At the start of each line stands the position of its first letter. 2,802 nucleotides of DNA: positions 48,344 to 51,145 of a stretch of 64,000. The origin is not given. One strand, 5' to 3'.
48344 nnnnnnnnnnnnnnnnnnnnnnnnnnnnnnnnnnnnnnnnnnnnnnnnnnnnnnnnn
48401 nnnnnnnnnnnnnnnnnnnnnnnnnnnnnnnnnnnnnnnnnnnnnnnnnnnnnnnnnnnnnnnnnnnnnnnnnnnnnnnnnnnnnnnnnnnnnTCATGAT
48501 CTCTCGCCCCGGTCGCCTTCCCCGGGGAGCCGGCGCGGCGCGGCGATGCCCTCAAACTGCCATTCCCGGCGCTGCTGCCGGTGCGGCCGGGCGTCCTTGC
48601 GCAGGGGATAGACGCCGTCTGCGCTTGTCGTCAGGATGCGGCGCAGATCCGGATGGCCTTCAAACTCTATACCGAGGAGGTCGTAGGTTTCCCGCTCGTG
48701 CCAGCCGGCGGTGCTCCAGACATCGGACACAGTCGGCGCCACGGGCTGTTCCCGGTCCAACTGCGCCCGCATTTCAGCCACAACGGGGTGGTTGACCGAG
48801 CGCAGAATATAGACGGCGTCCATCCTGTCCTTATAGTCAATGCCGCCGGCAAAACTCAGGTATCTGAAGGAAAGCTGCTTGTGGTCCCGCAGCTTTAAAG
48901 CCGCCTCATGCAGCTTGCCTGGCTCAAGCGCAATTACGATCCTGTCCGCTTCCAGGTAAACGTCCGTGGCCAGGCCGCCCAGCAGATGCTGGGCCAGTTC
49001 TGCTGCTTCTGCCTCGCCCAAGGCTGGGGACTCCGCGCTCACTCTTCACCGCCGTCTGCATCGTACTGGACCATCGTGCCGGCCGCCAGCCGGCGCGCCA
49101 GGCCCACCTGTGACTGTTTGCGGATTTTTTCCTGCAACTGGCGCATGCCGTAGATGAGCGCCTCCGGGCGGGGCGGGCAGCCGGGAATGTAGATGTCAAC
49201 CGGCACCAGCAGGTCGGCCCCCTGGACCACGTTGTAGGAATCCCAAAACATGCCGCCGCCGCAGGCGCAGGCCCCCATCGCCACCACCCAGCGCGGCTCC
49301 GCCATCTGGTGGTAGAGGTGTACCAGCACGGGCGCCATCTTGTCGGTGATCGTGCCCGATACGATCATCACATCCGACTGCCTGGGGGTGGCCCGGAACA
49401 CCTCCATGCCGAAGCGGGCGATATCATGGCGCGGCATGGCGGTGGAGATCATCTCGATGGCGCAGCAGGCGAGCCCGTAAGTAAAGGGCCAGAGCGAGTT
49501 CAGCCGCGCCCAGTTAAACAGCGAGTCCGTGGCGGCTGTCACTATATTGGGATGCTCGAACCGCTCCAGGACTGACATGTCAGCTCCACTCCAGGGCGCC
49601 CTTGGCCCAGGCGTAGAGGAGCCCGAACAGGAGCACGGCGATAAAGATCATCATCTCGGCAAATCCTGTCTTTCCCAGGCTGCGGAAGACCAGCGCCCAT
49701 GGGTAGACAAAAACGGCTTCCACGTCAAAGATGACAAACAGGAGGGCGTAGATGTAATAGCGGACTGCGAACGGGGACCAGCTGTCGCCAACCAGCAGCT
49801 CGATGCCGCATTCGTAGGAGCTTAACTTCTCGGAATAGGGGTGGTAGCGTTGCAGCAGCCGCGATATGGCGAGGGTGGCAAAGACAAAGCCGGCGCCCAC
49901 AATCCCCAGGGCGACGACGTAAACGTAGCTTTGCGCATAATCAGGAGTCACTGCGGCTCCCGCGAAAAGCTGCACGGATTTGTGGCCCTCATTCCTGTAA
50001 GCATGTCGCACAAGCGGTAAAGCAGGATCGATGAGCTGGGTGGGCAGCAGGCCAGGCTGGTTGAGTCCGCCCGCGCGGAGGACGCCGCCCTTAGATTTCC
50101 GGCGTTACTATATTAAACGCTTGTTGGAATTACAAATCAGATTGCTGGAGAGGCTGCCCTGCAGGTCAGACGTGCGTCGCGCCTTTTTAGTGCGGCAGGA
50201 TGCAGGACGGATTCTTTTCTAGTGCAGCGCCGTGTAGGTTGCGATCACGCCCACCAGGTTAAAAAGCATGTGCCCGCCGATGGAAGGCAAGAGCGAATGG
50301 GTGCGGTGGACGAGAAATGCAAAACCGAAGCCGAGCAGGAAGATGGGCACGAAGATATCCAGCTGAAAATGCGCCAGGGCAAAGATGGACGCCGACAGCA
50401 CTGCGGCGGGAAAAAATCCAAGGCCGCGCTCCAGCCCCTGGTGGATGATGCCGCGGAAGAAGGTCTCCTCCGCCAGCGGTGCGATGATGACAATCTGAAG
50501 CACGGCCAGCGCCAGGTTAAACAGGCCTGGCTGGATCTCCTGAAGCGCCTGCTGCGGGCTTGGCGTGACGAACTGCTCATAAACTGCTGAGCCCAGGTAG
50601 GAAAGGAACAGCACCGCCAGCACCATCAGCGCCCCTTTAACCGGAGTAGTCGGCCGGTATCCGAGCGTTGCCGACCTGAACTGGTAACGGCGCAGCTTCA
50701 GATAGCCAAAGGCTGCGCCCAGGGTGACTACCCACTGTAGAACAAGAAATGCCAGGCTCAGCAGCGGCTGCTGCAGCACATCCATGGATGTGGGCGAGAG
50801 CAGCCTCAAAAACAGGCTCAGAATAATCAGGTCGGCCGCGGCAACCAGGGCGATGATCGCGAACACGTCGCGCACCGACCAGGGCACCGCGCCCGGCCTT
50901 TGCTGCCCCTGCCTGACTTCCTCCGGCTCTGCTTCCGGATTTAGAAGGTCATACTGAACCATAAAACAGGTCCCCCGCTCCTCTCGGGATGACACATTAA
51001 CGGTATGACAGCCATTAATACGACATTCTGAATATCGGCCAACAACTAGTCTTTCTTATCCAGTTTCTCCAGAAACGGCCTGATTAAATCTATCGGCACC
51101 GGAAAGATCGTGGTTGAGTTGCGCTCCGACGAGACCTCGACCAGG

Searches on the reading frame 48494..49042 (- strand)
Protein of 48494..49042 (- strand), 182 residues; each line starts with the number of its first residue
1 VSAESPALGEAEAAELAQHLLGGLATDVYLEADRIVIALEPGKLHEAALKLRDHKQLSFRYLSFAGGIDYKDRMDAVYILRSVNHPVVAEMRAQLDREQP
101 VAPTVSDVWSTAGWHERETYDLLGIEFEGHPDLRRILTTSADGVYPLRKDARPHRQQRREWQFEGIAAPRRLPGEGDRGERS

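Call 90: search_protein_families(library=pfam, proteins=[window:48494-49042:-], max_evalue=0.00001)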
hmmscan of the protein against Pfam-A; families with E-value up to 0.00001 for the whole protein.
window:48494-49042:- (182 aa): 1 family
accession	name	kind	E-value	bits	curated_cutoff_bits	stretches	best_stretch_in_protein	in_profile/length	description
PF00329.25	Complex1_30kDa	-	4.6e-34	118.1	22.5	1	39-153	3-120/124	Respiratory-chain NADH dehydrogenase, 30 Kd subunit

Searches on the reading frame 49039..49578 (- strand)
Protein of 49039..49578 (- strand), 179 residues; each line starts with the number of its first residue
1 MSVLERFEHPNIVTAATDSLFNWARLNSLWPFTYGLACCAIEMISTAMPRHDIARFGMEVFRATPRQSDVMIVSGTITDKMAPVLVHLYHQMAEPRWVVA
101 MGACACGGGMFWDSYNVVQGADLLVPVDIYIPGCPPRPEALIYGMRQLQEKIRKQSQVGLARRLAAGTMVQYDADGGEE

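Call 90: search_protein_families(library=pfam, proteins=[window:49039-49578:-], max_evalue=0.00001)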
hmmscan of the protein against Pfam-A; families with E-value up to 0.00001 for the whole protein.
window:49039-49578:- (179 aa): 1 family
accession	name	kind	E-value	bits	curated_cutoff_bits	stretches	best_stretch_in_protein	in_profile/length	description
PF01058.29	Oxidored_q6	-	5.9e-29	100.8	27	1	38-147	1-127/128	NADH ubiquinone oxidoreductase, 20 Kd subunit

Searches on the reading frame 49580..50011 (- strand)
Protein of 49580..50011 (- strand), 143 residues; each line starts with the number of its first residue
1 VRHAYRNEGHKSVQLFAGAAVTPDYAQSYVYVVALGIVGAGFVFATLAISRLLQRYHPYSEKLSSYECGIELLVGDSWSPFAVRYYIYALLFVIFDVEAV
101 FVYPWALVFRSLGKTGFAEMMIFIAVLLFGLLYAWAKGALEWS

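Call 90: search_protein_families(library=pfam, proteins=[window:49580-50011:-], max_evalue=0.00001)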
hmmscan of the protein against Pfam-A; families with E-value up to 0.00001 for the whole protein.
window:49580-50011:- (143 aa): 1 family
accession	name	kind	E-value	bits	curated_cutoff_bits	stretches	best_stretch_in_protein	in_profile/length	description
PF00507.24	Oxidored_q4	-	2.1e-35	121.3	23.3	1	44-142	2-99/99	NADH-ubiquinone/plastoquinone oxidoreductase, chain 3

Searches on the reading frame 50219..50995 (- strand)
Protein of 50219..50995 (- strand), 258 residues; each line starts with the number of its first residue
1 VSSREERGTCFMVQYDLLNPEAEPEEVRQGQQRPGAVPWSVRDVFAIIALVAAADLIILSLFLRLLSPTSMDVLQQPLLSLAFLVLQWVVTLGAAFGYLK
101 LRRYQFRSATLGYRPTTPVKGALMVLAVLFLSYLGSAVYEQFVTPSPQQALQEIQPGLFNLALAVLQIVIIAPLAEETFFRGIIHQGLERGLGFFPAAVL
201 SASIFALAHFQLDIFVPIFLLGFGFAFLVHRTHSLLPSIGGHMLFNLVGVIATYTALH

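Call 91: search_protein_families(library=pfam, proteins=[window:50219-50995:-], max_evalue=0.0001)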
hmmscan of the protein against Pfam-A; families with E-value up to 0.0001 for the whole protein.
window:50219-50995:- (258 aa): 1 family
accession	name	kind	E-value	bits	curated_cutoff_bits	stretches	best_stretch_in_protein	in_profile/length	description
PF02517.21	Rce1-like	-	8.5e-19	68.1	22.4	1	160-248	3-93/93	Type II CAAX prenyl endopeptidase Rce1-like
